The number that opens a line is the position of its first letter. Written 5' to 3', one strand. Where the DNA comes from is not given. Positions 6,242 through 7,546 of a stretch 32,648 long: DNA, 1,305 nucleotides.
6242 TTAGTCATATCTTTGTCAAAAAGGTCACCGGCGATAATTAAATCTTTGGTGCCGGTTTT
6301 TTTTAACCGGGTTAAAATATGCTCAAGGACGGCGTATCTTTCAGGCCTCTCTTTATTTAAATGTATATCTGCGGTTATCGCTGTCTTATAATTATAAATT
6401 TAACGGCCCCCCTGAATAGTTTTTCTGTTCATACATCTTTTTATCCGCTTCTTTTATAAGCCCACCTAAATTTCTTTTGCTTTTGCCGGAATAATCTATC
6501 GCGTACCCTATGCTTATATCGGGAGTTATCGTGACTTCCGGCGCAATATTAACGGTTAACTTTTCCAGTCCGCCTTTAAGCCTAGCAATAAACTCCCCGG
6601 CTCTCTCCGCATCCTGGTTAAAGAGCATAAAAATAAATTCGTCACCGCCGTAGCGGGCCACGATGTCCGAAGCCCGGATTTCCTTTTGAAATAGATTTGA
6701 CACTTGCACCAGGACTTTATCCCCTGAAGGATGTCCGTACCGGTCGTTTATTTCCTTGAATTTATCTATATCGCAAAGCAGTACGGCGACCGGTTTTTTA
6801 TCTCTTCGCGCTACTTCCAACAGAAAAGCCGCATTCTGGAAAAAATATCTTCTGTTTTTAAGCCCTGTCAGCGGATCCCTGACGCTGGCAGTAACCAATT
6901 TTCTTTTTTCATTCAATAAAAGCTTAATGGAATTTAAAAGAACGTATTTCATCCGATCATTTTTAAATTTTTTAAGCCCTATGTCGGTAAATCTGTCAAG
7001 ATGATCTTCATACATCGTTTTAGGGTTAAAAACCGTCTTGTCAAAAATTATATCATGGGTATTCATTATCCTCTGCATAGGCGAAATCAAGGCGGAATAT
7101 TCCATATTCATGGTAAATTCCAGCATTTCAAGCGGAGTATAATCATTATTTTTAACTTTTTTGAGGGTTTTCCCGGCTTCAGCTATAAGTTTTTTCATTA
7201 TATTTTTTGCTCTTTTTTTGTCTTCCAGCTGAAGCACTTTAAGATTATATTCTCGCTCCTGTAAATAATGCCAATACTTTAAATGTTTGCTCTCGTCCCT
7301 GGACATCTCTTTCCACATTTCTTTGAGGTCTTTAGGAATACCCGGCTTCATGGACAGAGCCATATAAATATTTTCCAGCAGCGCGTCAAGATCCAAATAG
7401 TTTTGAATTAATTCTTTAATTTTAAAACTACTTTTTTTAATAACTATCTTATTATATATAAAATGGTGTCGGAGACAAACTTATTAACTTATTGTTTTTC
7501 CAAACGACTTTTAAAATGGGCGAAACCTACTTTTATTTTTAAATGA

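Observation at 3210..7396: Overlapping three-gene operon: GGDEF cyclase, Mre11/SbcD-like phosphoesterase and membrane-inserted Rad50/SbcC-like ATPase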

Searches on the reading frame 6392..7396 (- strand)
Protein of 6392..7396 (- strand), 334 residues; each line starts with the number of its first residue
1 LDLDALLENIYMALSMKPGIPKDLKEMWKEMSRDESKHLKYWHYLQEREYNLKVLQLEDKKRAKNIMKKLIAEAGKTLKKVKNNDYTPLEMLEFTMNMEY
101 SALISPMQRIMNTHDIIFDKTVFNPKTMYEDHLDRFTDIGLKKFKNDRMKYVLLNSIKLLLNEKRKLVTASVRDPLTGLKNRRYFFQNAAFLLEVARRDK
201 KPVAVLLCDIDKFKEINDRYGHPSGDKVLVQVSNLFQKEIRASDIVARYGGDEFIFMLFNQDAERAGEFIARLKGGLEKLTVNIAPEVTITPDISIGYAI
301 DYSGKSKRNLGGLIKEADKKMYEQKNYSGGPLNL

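Call 5: search_protein_families(library=pfam, proteins=[window:6392-7396:-], max_evalue=0.01)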
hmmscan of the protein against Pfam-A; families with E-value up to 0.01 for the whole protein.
window:6392-7396:- (334 aa): 1 family
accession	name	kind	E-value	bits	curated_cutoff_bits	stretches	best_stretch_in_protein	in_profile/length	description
PF00990.26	GGDEF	-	1.4e-41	142.4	23.8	1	172-326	2-156/161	Diguanylate cyclase, GGDEF domain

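Call 6: search_protein_families(library=ncbifam, proteins=[window:6392-7396:-], max_evalue=0.01)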
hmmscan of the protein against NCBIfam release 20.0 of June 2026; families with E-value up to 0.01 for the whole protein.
window:6392-7396:- (334 aa): 21 families
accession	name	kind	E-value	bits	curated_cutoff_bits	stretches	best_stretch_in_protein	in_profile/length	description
TIGR00254.1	GGDEF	domain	2.3e-45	154.3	37.4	1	170-326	4-158/168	diguanylate cyclase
NF007423.1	PRK09966.1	equivalog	1.9e-40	139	325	1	102-325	174-390/390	diguanylate cyclase DgcN/YfiN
NF007135.0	PRK09581.1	equivalog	4.5e-39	134.5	474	1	165-327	286-447/457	PleD family two-component system response regulator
NF038266.1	diguan_SiaD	equivalog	5.2e-37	127.6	290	1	162-326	85-246/252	biofilm regulation diguanylate cyclase SiaD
NF007380.0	PRK09894.1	equivalog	3.5e-33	115.2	256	1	149-326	106-278/296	diguanylate cyclase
NF041606.1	dguan_cyc_DgcA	equivalog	7.1e-31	107.4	370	1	165-326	172-330/340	diguanylate cyclase DgcA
NF007599.0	PRK10245.1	equivalog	9.4e-29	100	402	1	159-326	198-361/371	diguanylate cyclase AdrA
NF047654.1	DiguCycDgcRLepto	equivalog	6.8e-28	97.4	500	1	164-326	126-287/295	diguanylate cyclase DgcR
NF011955.1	PRK15426.1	equivalog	1.5e-26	92.7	408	1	171-325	398-551/564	cellulose biosynthesis regulator diguanylate cyclase DgcQ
NF040885.1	diguan_DgcJ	equivalog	8.5e-26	90.8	500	1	151-326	321-487/493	diguanylate cyclase DgcJ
NF051473.1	DigCycDgcsShew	equivalog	1e-25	90.7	400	1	165-326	129-282/291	diguanylate cyclase DgcS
NF007298.0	PRK09776.1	equivalog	5.4e-22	77.5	1135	1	164-268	677-781/1111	diguanylate cyclase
NF047872.1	GGDEF_GdpS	equivalog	9.2e-22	77.7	400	1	168-326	184-341/355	GGDEF domain-containing protein GdpS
NF045675.1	PhdiestaseDibA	equivalog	7e-21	74.2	980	1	156-325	188-354/623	phosphodiesterase DibA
NF007474.0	PRK10060.1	equivalog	3.6e-20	71.7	782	1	165-326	231-386/663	cyclic di-GMP phosphodiesterase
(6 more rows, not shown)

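Call 7: search_protein_families(library=padloc, proteins=[window:6392-7396:-], max_evalue=0.01)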
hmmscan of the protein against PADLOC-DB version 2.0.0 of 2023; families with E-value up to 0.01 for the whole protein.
window:6392-7396:- (334 aa): 0 families

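Call 32: find_homologous_proteins(query=window:6392-7396:-, max_evalue=0.00001)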
Query window:6392-7396:- (334 aa): 1552 proteins with E <= 0.00001 among 3175 candidates; the best 120 are listed.
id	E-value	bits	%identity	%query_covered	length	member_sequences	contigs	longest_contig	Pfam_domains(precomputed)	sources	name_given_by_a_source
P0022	9.6e-218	740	100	100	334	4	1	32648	PF00990.27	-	-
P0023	9.1e-121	421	60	97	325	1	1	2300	PF00990.27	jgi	jgi:diguanylate cyclase (GGDEF)-like protein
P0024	2.8e-80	288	44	95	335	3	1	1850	PF00990.27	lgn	-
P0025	7.2e-36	142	33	91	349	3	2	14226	PF00990.27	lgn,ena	-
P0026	3.3e-30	124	32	93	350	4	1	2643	PF00990.27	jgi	jgi:diguanylate cyclase (GGDEF)-like protein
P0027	7.0e-30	122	29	49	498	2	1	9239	PF22335.2,PF00990.27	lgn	-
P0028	2.6e-28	117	39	52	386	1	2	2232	PF00990.27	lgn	-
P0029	9.3e-28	115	37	40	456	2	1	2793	PF00990.27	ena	-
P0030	1.5e-27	115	37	51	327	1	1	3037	PF00990.27,PF00072.31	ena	-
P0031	2.1e-27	114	45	48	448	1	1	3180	PF00990.27,PF00072.31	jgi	jgi:diguanylate cyclase (GGDEF)-like protein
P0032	2.8e-27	114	44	46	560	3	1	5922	PF07696.18,PF07695.18,PF00990.27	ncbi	-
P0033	2.8e-27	114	33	80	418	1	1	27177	PF24898.3,PF00990.27,PF00072.31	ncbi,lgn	-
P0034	7.1e-27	113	43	26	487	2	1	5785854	PF22335.2,PF00990.27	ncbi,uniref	ncbi:diguanylate cyclase [Lusitaniella coriacea]|uniref:diguanylate cyclase n=1 Tax=Lusitaniella cor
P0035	1.4e-26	112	39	50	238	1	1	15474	PF00990.27,PF00072.31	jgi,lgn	jgi:diguanylate cyclase (GGDEF)-like protein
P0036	1.8e-26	111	36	53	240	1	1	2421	PF00990.27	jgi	-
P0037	2.0e-26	111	41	51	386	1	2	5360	PF00990.27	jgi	-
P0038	2.3e-26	111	39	51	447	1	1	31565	PF13426.14,PF13188.14,PF13185.13,PF01590.33,PF08448.17,PF00989.32,PF00990.27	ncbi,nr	ncbi:diguanylate cyclase [Candidatus Bipolaricaulota bacterium]|nr:diguanylate cyclase [Candidatus B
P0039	5.9e-26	110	42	50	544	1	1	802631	PF00990.27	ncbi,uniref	ncbi:GGDEF domain-containing protein [Cryptosporangium sp. NPDC048952]|uniref:GGDEF domain-containin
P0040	6.3e-26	109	44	47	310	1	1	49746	PF00990.27,PF00072.31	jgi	jgi:diguanylate cyclase (GGDEF)-like protein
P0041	6.4e-26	109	37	34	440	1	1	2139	PF05230.17,PF00990.27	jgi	-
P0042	6.8e-26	109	37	52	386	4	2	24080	PF00990.27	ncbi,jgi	-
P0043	8.9e-26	109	41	49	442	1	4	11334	PF08447.19,PF13426.14,PF13188.14,PF13185.13,PF01590.33,PF08448.17,PF13492.13,PF00989.32,PF00990.27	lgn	-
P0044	1.4e-25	108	42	48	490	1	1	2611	PF08447.19,PF13426.14,PF13185.13,PF01590.33,PF08448.17,PF13492.13,PF00989.32,PF00990.27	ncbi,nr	ncbi:diguanylate cyclase, partial [Candidatus Bipolaricaulota bacterium]|nr:diguanylate cyclase [Can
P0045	1.8e-25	108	44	47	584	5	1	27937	PF08447.19,PF13426.14,PF13188.14,PF22335.2,PF08448.17,PF00989.32,PF00990.27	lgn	-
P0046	1.8e-25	108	42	53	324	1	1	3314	PF00990.27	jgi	-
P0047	2.2e-25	108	43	49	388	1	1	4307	PF00990.27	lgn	-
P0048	2.6e-25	107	40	50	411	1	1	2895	PF00672.31,PF00990.27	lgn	-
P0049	2.6e-25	107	34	58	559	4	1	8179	PF13426.14,PF00989.32,PF00990.27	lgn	-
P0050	3.0e-25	107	34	58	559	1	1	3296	PF13426.14,PF00990.27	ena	-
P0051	3.3e-25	107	42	41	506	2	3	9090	PF08668.19,PF00990.27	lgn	-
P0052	3.4e-25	107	34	58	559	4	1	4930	PF13426.14,PF00990.27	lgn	-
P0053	4.0e-25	107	42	49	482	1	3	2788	PF13188.14,PF08448.17,PF00989.32,PF00990.27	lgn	-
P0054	4.0e-25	107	40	52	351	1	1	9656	PF00990.27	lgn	-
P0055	4.6e-25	107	42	53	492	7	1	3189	PF13596.13,PF13426.14,PF08448.17,PF00989.32,PF00990.27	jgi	-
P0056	4.7e-25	107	38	49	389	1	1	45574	PF00990.27,PF04340.19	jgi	jgi:diguanylate cyclase (GGDEF)-like protein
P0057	4.9e-25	107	37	52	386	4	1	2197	PF00990.27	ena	-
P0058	5.5e-25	106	36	52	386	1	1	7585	PF00990.27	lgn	-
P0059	5.6e-25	106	40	46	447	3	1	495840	PF13185.13,PF01590.33,PF13492.13,PF00990.27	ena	-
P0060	6.8e-25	106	36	54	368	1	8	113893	PF13185.13,PF00990.27,PF04340.19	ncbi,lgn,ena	-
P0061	7.9e-25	106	40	47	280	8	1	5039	PF00990.27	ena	-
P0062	1.3e-24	105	38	56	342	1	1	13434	PF08448.17,PF00990.27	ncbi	-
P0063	1.3e-24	105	40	50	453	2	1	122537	PF08447.19,PF13426.14,PF08448.17,PF00989.32,PF00990.27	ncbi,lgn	ncbi:MAG: diguanylate cyclase [Deferribacterales bacterium]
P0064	1.6e-24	105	42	50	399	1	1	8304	PF00990.27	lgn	-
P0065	1.9e-24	105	37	52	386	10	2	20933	PF00990.27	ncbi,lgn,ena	-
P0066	1.9e-24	105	39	52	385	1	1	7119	PF01590.33,PF00990.27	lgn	-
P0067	2.1e-24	104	38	52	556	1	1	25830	PF17874.8,PF00515.35,PF13424.13,PF00990.27,PF13181.13,PF07719.24,PF13374.13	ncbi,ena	-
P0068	2.3e-24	104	40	49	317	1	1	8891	PF00990.27,PF00072.31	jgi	jgi:two-component system, cell cycle response regulator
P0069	3.5e-24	104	35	64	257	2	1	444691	PF24898.3,PF00990.27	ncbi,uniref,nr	ncbi:GGDEF domain-containing protein [Bradyrhizobium sp. Ce-3]|uniref:GGDEF domain-containing protei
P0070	3.6e-24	104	40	51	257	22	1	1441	PF00990.27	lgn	-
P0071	4.0e-24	104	38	49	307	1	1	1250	PF13185.13,PF01590.33,PF13492.13,PF00990.27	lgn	-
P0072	4.0e-24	104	38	50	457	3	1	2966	PF00990.27,PF00072.31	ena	-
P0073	4.4e-24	103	46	33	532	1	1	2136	PF00990.27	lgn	-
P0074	4.9e-24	103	38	49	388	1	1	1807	PF00990.27,PF04340.19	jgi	jgi:diguanylate cyclase (GGDEF)-like protein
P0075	5.7e-24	103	41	51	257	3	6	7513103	PF00990.27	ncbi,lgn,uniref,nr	ncbi:GGDEF domain-containing protein [Bradyrhizobium sp. ISRA443]|uniref:GGDEF domain-containing pro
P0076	5.8e-24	103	40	49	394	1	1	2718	PF00990.27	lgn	-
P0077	6.0e-24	103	40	50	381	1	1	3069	PF00990.27,PF03924.20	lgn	-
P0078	6.1e-24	103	38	47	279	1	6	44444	PF00990.27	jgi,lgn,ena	-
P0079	6.2e-24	103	38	49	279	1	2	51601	PF00990.27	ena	-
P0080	6.4e-24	103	42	46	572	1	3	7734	PF17874.8,PF00515.35,PF13424.13,PF13176.13,PF00990.27,PF13181.13,PF07719.24,PF13374.13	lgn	-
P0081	6.9e-24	103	41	46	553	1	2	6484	PF13426.14,PF00989.32,PF00990.27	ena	-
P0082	6.9e-24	103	36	55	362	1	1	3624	PF00498.32,PF16697.11,PF00990.27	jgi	jgi:two-component system, cell cycle response regulator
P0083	7.9e-24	103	39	47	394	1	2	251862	PF00990.27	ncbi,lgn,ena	-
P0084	8.0e-24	103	36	64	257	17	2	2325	PF00990.27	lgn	-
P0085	9.7e-24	102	38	51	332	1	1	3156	PF00990.27,PF00072.31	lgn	-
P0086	9.8e-24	102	37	53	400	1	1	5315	PF11845.14,PF00990.27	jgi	jgi:diguanylate cyclase (GGDEF)-like protein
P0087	1.1e-23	102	41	51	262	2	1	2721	PF00990.27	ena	-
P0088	1.1e-23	102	42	49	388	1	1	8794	PF00990.27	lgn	-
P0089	1.1e-23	102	40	47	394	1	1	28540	PF00990.27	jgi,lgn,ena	-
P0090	1.1e-23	102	39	47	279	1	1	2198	PF00990.27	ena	-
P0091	1.3e-23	102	36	58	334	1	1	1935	PF13185.13,PF01590.33,PF00990.27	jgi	jgi:diguanylate cyclase (GGDEF)-like protein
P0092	1.3e-23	102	38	52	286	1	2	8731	PF00990.27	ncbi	-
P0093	1.4e-23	102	42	51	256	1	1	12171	PF00990.27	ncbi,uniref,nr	ncbi:diguanylate cyclase [Bradyrhizobium sp. Pear76]|uniref:GGDEF domain-containing protein n=1 Tax=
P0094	1.5e-23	102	33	52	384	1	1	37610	PF00990.27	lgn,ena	-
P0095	1.5e-23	102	42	46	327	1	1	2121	PF00990.27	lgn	-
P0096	1.5e-23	102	39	47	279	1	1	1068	PF00990.27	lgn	-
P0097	1.7e-23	101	39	47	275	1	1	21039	PF00990.27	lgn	-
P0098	1.7e-23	101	42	46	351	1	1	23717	PF00990.27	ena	-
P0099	1.8e-23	101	36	52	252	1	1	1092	PF00990.27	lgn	-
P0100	1.9e-23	101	35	52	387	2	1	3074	PF00990.27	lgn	-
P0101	2.2e-23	101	39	47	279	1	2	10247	PF00990.27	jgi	jgi:diguanylate cyclase (GGDEF)-like protein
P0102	2.3e-23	101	35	55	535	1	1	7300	PF13487.13,PF01966.29,PF00990.27,PF00072.31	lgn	-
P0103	2.3e-23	101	38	58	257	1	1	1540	PF24898.3,PF00990.27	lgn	-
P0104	2.4e-23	101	39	47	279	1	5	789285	PF00990.27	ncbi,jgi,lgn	jgi:diguanylate cyclase (GGDEF)-like protein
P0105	2.6e-23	101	40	48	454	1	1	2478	PF00990.27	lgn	-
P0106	3.2e-23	101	38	47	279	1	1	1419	PF00990.27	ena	-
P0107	3.2e-23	101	38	47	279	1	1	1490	PF00990.27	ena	-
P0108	3.3e-23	101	41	48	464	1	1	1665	PF00672.31,PF00990.27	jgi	jgi:diguanylate cyclase (GGDEF)-like protein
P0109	3.3e-23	101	38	47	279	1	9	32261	PF00990.27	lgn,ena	-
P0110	3.3e-23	101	38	49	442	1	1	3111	PF13185.13,PF01590.33,PF08448.17,PF00990.27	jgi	-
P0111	3.7e-23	100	38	55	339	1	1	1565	PF00990.27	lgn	-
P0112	3.7e-23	100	28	84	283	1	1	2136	PF00990.27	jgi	-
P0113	3.9e-23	100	41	51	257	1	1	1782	PF24898.3,PF00990.27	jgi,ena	-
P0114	4.0e-23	100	38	47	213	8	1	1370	PF00990.27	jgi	-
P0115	4.9e-23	100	40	49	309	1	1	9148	PF00990.27,PF00072.31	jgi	jgi:two-component system cell cycle response regulator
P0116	5.0e-23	100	44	37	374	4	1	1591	PF00990.27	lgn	-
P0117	5.2e-23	100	39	50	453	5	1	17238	PF08447.19,PF13426.14,PF12860.14,PF08448.17,PF00989.32,PF00990.27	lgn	-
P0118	5.3e-23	100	36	55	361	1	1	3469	PF13185.13,PF01590.33,PF00990.27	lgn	-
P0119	5.5e-23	100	37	50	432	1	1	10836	PF08447.19,PF13185.13,PF00990.27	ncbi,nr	ncbi:diguanylate cyclase, partial [Candidatus Bipolaricaulota bacterium]|nr:diguanylate cyclase [Can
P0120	5.8e-23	100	41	51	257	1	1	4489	PF00990.27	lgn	-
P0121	5.9e-23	100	36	54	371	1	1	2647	PF13185.13,PF00990.27,PF04340.19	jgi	jgi:diguanylate cyclase (GGDEF)-like protein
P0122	6.1e-23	100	40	46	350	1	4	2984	PF00990.27,PF00072.31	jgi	jgi:two-component system cell cycle response regulator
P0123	6.3e-23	100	38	47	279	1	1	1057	PF00990.27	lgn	-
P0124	6.4e-23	100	37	52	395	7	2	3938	PF00990.27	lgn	-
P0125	6.5e-23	100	39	48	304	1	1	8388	PF00498.32,PF16697.11,PF00990.27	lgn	-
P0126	7.9e-23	99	38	47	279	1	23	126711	PF00990.27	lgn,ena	-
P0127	7.9e-23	99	38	47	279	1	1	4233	PF00990.27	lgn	-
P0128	8.5e-23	99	38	47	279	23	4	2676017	PF00990.27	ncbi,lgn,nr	ncbi:GGDEF domain-containing protein [Sulfurospirillum sp. 'SP']|nr:GGDEF domain-containing protein 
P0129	8.6e-23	99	38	47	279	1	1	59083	PF00990.27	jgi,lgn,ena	-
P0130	8.9e-23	99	39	54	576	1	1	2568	PF17201.11,PF02743.25,PF00990.27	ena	-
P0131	9.1e-23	99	38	50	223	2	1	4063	PF00990.27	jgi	jgi:diguanylate cyclase (GGDEF)-like protein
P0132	9.2e-23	99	33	72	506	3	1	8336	PF08668.19,PF00990.27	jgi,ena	-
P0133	9.7e-23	99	37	54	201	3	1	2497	PF00990.27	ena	-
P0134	9.8e-23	99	42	48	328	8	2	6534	PF00990.27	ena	-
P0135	1.1e-22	99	37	51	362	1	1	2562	PF00990.27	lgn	-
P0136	1.2e-22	99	41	46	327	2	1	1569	PF00990.27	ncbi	-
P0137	1.3e-22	99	38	47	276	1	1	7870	PF00990.27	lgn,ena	-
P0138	1.3e-22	99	41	52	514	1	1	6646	PF05228.20,PF00990.27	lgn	-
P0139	1.3e-22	99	38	47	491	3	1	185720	PF00672.31,PF00990.27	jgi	jgi:diguanylate cyclase (GGDEF)-like protein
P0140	1.4e-22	98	37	55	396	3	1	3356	PF13185.13,PF13492.13,PF00990.27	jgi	jgi:diguanylate cyclase (GGDEF)-like protein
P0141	1.4e-22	98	37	46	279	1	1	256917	PF00990.27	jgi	-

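Call 34: find_encoding_contigs(protein=P0023, flank=6000, max_places=2)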
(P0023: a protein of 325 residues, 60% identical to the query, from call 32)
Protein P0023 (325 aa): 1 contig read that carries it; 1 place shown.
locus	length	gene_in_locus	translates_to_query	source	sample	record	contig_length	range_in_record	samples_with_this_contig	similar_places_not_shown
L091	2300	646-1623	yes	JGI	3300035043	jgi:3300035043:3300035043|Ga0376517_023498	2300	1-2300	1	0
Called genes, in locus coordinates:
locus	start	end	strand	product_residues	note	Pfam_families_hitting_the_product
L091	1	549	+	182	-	?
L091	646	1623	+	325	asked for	PF00990:GGDEF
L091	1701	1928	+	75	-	PF12838:Fer4_7, PF13187:Fer4_9 (weak), PF25160:LdpA_Fe-S-bd, PF12797:Fer4_2 (weak), PF00037:Fer4, PF12837:Fer4_6, PF13237:Fer4_10 (weak), PF12800:Fer4_4 (weak)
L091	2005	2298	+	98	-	?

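Call 35: find_encoding_contigs(protein=P0024, flank=6000, max_places=2)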
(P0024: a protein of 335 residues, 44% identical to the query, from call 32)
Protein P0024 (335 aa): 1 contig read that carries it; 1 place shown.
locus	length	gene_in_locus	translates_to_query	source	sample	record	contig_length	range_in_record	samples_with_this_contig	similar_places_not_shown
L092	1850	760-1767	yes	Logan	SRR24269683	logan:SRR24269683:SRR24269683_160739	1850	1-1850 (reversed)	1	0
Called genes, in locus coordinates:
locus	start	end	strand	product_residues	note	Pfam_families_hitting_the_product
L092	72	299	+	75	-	PF01206:TusA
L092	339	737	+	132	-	PF27246:MJ1433_N, PF27232:MJ1433_C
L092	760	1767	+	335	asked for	PF00990:GGDEF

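Call 36: find_encoding_contigs(protein=P0025, flank=6000, max_places=2)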
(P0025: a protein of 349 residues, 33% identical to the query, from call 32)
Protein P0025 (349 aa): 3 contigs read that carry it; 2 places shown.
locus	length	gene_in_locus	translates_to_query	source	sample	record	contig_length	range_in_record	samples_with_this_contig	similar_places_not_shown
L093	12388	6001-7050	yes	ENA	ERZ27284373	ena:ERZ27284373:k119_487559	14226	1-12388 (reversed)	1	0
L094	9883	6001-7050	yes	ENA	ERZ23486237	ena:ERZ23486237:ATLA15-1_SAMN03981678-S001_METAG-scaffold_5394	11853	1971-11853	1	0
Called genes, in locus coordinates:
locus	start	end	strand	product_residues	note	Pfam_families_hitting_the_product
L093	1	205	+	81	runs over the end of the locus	-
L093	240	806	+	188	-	PF00258:Flavodoxin_1 (weak), PF12641:Flavodoxin_3 (weak), PF12724:Flavodoxin_5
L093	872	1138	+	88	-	PF08980:DUF1883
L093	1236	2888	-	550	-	PF20968:MASE8 (weak), PF01590:GAF, PF00196:GerE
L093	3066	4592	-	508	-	PF11074:DUF2779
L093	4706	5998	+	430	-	PF01590:GAF, PF13185:GAF_2, PF13492:GAF_3, PF13487:HD_5, PF01966:HD, PF13487:HD_5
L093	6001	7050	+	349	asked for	PF00990:GGDEF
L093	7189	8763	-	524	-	PF03629:SASA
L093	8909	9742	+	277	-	PF00756:Esterase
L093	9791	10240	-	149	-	PF12675:DUF3795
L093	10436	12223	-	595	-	PF02837:Glyco_hydro_2_N, PF00703:Glyco_hydro_2 (weak), PF02836:Glyco_hydro_2_C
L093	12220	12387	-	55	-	?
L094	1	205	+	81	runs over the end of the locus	-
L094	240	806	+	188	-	PF00258:Flavodoxin_1 (weak), PF12641:Flavodoxin_3 (weak), PF12724:Flavodoxin_5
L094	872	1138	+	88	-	PF08980:DUF1883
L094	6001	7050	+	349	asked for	PF00990:GGDEF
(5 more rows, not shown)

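Call 61: predict_structure(alignment_id=A4)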
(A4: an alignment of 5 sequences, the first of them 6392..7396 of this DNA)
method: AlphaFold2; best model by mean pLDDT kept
length: 334 residues; sequences in the alignment: 5
mean_pLDDT: 78.8   pTM: 0.55
mean pLDDT of the five models: 78.8, 76.2, 72.7, 72.5, 72.0
residues with pLDDT >= 90: 120; 70-90: 129; 50-70: 49; < 50: 36
segments of 3 or more residues with pLDDT < 50: 48-55, 106-123, 167-170, 329-334
pLDDT, mean of each block of 10 residues (from residue 1): 86 91 93 83 56 51 77 91 90 86 53 38 54 85 88 79 56 79 77 70 93 88 91 92 82 90 91 92 89 93 74 93 69 31
secondary structure, 60 per line:
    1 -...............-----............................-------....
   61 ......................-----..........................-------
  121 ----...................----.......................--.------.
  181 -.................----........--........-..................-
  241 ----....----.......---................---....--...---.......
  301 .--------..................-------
elements in order: H2-16 H22-49 H57-82 H88-113 H125-143 H148-170 H182-198 E203-210 H213-220 H222-239 E245-248 E253-259 H263-278 E282-285 E288-290 E294-301 H310-327
